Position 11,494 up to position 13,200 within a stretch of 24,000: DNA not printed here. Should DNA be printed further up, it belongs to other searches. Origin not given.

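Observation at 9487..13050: Translationally coupled five-gene operon: radical SAM - CDP-alcohol phosphatidyltransferase - TVP38/DedA - ECF sigma - ZAS anti-sigma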

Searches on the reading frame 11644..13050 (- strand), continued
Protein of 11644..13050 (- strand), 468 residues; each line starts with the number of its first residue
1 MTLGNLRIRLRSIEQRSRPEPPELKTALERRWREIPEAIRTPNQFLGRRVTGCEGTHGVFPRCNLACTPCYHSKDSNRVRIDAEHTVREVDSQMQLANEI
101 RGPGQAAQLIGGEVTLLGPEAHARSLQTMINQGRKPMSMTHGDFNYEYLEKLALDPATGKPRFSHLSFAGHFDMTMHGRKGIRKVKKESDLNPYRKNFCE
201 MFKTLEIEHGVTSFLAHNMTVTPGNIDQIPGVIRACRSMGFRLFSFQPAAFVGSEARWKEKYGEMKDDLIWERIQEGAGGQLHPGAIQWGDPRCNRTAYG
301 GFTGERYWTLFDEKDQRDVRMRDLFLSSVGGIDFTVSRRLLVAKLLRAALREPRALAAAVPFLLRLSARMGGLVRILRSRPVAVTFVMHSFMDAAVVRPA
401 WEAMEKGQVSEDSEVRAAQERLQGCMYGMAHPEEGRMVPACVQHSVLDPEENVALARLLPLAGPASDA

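Call 37: predict_structure(alignment_id=A1)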
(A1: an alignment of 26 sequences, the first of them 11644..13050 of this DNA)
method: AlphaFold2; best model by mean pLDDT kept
length: 468 residues; sequences in the alignment: 26
mean_pLDDT: 91.1   pTM: 0.90
mean pLDDT of the five models: 91.1, 90.0, 89.9, 89.0, 84.0
residues with pLDDT >= 90: 347; 70-90: 102; 50-70: 15; < 50: 4
segments of 3 or more residues with pLDDT < 50: 465-468
pLDDT, mean of each block of 10 residues (from residue 1): 86 87 93 94 92 92 73 80 93 97 93 86 97 95 92 97 96 76 81 95 98 97 94 97 94 73 85 98 95 95 97 96 89 85 92 93 97 96 96 94 97 96 96 96 91 89 54
secondary structure, 60 per line:
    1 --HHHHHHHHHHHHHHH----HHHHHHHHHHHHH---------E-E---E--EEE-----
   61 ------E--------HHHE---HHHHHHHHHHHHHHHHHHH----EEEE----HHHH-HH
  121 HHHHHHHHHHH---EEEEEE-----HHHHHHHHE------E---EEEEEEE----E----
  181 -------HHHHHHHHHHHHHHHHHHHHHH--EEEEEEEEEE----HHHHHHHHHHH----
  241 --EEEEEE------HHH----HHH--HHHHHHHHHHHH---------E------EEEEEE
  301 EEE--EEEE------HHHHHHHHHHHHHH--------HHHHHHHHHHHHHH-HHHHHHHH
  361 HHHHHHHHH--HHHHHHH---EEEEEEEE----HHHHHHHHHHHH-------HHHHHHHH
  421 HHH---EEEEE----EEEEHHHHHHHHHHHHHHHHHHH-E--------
elements in order: H3-17 H22-34 E53-55 H83-101 E106-109 H114-117 H119-131 E135-140 H146-153 E165-171 H188-209 E212-221 H226-236 E243-248 H267-278 E295-303 E306-309 H316-329 H338-351 H353-369 H372-378 E382-389 H394-405 H413-423 E427-431 E436-439 H440-458

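Call 41: fold_search(model_id=the predicted structure, library=pdb)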
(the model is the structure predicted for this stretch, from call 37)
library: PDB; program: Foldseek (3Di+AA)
matches with E <= 10: 1516; with E <= 0.001: 24
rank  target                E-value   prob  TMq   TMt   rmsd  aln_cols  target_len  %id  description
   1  7tol                  2.5e-13  1.00  0.53  0.51   8.1       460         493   17  X-ray crystal structure of glycerol dibiphytanyl glycerol tetraether - macrocyclic archaeol synthase (GDGT-MAS) from Met (released 2022-08-31)
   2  6efn                  4.0e-06  1.00  0.32  0.38   5.7       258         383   17  Structure of a RiPP maturase, SkfB (released 2018-10-24)
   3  8hzv_C                9.8e-06  1.00  0.33  0.32  15.5       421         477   12  The crystal structure of a Radical SAM Enzyme DesII (released 2024-07-10)
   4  5v1s_A                1.8e-05  1.00  0.33  0.36   4.8       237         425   15  Crystal structure of Streptococcus suis SuiB bound to S-adenosylmethionine (released 2017-08-30)
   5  5v1q_A                2.0e-05  1.00  0.32  0.34   5.0       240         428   16  Crystal structure of Streptococcus suis SuiB (released 2017-08-30)
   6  8hzv_D                6.1e-05  1.00  0.31  0.30   8.0       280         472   13  The crystal structure of a Radical SAM Enzyme DesII (released 2024-07-10)
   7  5v1t_A                8.5e-05  1.00  0.29  0.31   5.9       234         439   14  Crystal structure of Streptococcus suis SuiB bound to precursor peptide SuiA (released 2017-08-30)
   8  8hzy_A                9.5e-05  1.00  0.30  0.30  15.6       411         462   12  The crystal structure of a Radical SAM Enzyme DesII (released 2024-07-10)
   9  8hzv_B                1.0e-04  1.00  0.30  0.30   8.4       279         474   13  The crystal structure of a Radical SAM Enzyme DesII (released 2024-07-10)
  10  8hzy_B                1.2e-04  1.00  0.30  0.31   7.7       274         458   14  The crystal structure of a Radical SAM Enzyme DesII (released 2024-07-10)
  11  5exj                  1.3e-04  1.00  0.33  0.50   7.2       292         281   12  Crystal structure of M. tuberculosis lipoyl synthase at 1.64 A resolution (released 2016-08-10)
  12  4k39_A                2.2e-04  1.00  0.31  0.38   5.5       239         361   15  Native anSMEcpe with bound AdoMet and Cp18Cys peptide (released 2013-05-08)
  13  5wgg_A                2.4e-04  1.00  0.32  0.34   5.6       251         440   16  Structural Insights into Thioether Bond Formation in the Biosynthesis of Sactipeptides (released 2017-07-26)
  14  4k36_B                3.0e-04  1.00  0.30  0.37   5.4       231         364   15  His6 tagged anSMEcpe with bound AdoMet (released 2013-05-08)
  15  4k38_A                3.4e-04  1.00  0.31  0.38   6.3       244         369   17  Native anSMEcpe with bound AdoMet and Kp18Cys peptide (released 2013-05-08)
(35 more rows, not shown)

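Call 43: search_solved_structures(query=A1, max_evalue=10, show_alignments=3)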
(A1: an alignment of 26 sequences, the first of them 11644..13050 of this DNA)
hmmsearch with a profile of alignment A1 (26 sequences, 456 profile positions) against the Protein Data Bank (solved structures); distinct sequences matched with E-value up to 10: 8.
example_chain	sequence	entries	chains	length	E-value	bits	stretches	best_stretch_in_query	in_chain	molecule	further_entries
7tol_A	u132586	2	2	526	1.1e-16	63.8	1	54-442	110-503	glycerol dibiphytanyl glycerol tetraether - macrocyclic archaeol synthase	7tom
6efn_A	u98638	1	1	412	0.00012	24.1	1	55-252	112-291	Sporulation killing factor maturation protein SkfB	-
9gm3_A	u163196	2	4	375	0.07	15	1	58-94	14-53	ChlB radical SAM domain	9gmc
8wm2_A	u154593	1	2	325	0.099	14.5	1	58-160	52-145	Fe-S radical SAM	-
4k37_A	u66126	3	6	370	0.26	13.1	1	61-131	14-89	Anaerobic sulfatase-maturating enzyme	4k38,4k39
4k36_A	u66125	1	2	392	0.28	13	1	61-131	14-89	Anaerobic sulfatase-maturating enzyme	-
2oyp_A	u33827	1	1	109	0.59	11.9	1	405-432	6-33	Hepatitis A virus cellular receptor 2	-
3kaa_A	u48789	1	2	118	0.64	11.8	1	405-432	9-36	Hepatitis A virus cellular receptor 2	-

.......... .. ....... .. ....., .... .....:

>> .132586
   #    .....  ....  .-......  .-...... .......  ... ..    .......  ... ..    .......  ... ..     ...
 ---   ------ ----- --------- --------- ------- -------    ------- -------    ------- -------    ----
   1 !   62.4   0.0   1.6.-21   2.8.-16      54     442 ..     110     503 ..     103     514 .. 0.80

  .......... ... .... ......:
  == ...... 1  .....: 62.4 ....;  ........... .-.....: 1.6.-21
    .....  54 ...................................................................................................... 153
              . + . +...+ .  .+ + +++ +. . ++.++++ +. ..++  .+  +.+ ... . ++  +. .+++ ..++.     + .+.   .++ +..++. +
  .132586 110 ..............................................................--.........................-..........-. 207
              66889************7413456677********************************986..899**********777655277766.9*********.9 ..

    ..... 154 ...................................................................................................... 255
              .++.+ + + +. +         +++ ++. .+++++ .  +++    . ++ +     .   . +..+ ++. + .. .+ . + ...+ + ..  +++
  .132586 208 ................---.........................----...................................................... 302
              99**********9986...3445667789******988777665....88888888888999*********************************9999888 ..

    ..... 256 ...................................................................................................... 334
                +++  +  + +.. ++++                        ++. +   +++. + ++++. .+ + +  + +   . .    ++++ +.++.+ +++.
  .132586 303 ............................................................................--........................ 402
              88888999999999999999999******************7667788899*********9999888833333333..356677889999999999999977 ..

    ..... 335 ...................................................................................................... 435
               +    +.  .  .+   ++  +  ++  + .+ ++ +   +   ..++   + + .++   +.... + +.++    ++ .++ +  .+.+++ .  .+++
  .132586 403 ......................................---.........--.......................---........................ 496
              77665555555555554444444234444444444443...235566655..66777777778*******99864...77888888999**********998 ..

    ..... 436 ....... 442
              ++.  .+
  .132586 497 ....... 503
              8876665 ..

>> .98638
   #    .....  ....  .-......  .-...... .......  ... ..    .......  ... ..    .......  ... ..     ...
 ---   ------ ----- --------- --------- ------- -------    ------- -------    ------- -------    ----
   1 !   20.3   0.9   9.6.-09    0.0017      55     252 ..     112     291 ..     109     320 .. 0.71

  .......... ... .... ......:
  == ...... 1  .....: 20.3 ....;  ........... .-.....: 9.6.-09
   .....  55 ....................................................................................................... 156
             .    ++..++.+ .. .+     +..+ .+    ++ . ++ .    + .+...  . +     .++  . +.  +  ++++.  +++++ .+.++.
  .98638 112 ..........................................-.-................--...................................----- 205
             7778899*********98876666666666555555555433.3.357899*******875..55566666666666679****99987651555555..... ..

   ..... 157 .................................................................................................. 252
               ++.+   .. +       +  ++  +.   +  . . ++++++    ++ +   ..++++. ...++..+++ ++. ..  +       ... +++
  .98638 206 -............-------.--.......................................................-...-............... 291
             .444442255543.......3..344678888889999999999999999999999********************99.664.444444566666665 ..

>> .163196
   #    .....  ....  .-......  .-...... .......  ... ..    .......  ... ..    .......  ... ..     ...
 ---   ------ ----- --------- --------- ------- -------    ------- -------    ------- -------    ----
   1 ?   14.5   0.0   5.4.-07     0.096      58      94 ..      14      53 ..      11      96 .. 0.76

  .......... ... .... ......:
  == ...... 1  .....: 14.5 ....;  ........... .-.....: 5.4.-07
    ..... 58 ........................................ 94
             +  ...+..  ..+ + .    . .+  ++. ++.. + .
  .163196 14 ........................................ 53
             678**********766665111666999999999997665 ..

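Call 74: find_encoding_contigs(protein=P0192, flank=8000, max_places=3)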
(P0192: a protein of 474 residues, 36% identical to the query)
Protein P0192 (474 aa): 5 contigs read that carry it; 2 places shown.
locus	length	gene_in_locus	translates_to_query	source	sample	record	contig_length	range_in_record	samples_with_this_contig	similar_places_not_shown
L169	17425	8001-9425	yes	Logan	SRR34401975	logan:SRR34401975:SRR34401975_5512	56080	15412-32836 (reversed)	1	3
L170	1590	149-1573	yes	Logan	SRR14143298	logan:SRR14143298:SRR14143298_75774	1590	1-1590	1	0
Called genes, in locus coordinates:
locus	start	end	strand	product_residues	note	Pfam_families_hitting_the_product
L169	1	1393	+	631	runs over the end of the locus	PF06580:His_kinase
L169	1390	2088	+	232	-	PF00072:Response_reg, PF04397:LytTR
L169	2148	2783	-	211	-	PF01209:Ubie_methyltran, PF13489:Methyltransf_23, PF05175:MTS (faint), PF07021:MetW, PF13847:Methyltransf_31, PF08241:Methyltransf_11, PF08242:Methyltransf_12, PF13649:Methyltransf_25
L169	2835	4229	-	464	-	PF00474:SSF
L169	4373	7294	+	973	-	PF13620:CarboxypepD_reg, PF25183:OMP_b-brl_4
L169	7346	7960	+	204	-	PF01066:CDP-OH_P_transf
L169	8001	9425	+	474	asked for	PF04055:Radical_SAM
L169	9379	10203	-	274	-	PF04784:DUF547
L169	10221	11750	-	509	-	PF01134:GIDA (weak), PF01262:AlaDh_PNT_C (faint), PF01266:DAO (faint), PF03486:HI0933_like (faint), PF07992:Pyr_redox_2, PF13738:Pyr_redox_3, PF00070:Pyr_redox, PF02852:Pyr_redox_dim, +2 more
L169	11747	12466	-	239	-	PF09335:VTT_dom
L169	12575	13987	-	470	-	PF02812:ELFV_dehydrog_N, PF00208:ELFV_dehydrog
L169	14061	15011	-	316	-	PF00691:OmpA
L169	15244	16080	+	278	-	PF00756:Esterase (faint), PF20434:BD-FAE, PF00561:Abhydrolase_1 (weak), PF07859:Abhydrolase_3, PF12697:Abhydrolase_6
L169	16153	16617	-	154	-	PF20398:DUF6691, PF04143:Sulf_transp (weak)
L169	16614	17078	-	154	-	PF04143:Sulf_transp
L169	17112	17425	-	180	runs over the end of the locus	-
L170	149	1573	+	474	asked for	PF04055:Radical_SAM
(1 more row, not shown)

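Call 75: find_encoding_contigs(protein=P0193, flank=8000, max_places=3)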
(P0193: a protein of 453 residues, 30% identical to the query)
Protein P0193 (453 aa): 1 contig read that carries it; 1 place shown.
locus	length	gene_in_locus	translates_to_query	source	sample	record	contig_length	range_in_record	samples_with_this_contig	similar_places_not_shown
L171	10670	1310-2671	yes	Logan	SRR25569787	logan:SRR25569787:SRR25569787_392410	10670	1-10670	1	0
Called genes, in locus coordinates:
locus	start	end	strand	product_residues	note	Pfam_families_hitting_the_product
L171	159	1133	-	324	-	PF06283:ThuA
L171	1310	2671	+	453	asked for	PF04055:Radical_SAM (weak)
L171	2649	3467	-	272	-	PF04784:DUF547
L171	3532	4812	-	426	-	-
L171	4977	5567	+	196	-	PF01841:Transglut_core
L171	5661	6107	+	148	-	-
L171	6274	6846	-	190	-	PF00440:TetR_N, PF16925:TetR_C_13 (weak)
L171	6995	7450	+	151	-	PF04945:YHS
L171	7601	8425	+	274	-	PF14371:DUF4412 (faint)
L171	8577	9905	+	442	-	-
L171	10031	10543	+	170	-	PF00903:Glyoxalase, PF13669:Glyoxalase_4 (weak)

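Call 79: find_homologous_proteins(query=P0192, max_evalue=1e-20)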
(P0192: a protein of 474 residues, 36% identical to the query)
Query P0192 (474 aa): 1394 proteins with E <= 1e-20 among 8000 candidates; the best 120 are listed.
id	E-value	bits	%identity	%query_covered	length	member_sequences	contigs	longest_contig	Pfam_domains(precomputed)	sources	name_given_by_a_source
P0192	0.0e+0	1067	100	100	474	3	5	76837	PF04055.28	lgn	-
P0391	3.8e-261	885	87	92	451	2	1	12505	PF04055.28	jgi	jgi:hypothetical protein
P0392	2.9e-248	843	83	93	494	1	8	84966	PF04055.28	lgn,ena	-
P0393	4.2e-233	793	78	95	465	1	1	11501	PF04055.28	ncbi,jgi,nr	ncbi:MAG: radical SAM protein [Gemmatimonadaceae bacterium]|jgi:hypothetical protein|nr:radical SAM 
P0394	5.3e-225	766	76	97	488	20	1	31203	PF04055.28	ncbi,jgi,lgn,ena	jgi:MoaA/NifB/PqqE/SkfB family radical SAM enzyme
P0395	4.4e-222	756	73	99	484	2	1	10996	PF04055.28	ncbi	-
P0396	1.6e-220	751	74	96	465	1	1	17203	PF04055.28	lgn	-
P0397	8.2e-219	746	73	96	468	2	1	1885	PF04055.28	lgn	-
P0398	3.5e-217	740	73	98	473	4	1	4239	PF04055.28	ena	-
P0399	8.3e-217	739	74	95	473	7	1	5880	PF04055.28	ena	-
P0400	3.0e-216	737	74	97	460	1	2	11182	PF04055.28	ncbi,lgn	-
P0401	1.3e-215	735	74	97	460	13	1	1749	PF04055.28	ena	-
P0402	3.5e-214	730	72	99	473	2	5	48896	PF04055.28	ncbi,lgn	-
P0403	4.0e-214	730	74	98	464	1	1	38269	PF04055.28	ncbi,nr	ncbi:MAG: radical SAM protein [Gemmatimonadetes bacterium]|nr:radical SAM protein [Gemmatimonadota b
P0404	9.8e-214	729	73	96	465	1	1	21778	PF04055.28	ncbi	-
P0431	7.8e-181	620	63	97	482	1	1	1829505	PF04055.28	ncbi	-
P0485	2.1e-169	583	62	95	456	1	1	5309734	PF04055.28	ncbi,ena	-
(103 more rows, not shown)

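Call 80: find_encoding_contigs(protein=P0485, flank=8000, max_places=2)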
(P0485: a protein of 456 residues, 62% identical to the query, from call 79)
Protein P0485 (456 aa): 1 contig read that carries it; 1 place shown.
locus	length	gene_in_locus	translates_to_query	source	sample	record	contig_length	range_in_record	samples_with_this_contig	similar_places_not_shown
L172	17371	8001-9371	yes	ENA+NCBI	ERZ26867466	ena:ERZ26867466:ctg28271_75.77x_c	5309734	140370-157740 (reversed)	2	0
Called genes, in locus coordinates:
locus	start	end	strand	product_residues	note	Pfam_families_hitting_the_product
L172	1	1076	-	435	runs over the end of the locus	PF07638:Sigma70_ECF (weak), PF04542:Sigma70_r2 (weak), PF20239:DUF6596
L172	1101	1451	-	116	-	PF03795:YCII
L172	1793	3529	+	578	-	PF00664:ABC_membrane, PF00005:ABC_tran, PF02463:SMC_N (faint), PF13304:AAA_21 (faint)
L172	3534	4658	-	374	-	PF00070:Pyr_redox (faint), PF07992:Pyr_redox_2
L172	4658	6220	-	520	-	PF03486:HI0933_like (faint), PF07992:Pyr_redox_2, PF01134:GIDA (faint), PF13738:Pyr_redox_3 (faint), PF00070:Pyr_redox, PF02852:Pyr_redox_dim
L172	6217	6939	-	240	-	PF09335:VTT_dom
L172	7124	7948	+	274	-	PF04784:DUF547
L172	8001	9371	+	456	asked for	PF04055:Radical_SAM (weak)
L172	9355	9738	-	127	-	-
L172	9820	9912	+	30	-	-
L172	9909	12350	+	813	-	PF00403:HMA, PF00122:E1-E2_ATPase, PF00702:Hydrolase, PF08282:Hydrolase_3 (faint)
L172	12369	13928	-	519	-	PF01266:DAO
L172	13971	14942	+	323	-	PF13442:Cytochrome_CBB3, PF01042:Ribonuc_L-PSP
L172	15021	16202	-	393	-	PF01436:NHL (faint)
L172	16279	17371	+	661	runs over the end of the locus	PF13795:HupE_UreJ_2, PF13442:Cytochrome_CBB3 (weak)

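Call 81: find_encoding_contigs(protein=P0431, flank=8000, max_places=2)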
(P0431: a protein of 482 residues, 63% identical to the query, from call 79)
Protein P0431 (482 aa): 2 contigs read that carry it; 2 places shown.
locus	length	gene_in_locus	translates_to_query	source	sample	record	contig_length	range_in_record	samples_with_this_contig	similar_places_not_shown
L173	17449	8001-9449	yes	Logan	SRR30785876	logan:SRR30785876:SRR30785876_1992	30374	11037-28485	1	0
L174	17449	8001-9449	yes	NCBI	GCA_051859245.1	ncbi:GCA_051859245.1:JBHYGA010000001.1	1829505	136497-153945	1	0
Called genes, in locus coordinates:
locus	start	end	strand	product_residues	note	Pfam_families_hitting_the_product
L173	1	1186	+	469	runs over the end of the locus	-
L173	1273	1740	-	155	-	-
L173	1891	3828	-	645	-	PF07224:Chlorophyllase, PF12740:PETase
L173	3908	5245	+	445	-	PF00155:Aminotran_1_2 (faint), PF00266:Aminotran_5, PF01041:DegT_DnrJ_EryC1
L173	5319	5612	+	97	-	-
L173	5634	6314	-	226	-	PF02517:Rce1-like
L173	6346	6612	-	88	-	-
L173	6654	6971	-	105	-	-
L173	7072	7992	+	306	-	PF04784:DUF547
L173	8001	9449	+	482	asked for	PF04055:Radical_SAM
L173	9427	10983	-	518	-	PF02638:GHL10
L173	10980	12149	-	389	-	PF01594:AI-2E_transport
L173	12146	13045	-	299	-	PF01261:AP_endonuc_2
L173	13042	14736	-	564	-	PF00732:GMC_oxred_N, PF05199:GMC_oxred_C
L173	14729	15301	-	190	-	PF13618:Gluconate_2-dh3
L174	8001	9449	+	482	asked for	PF04055:Radical_SAM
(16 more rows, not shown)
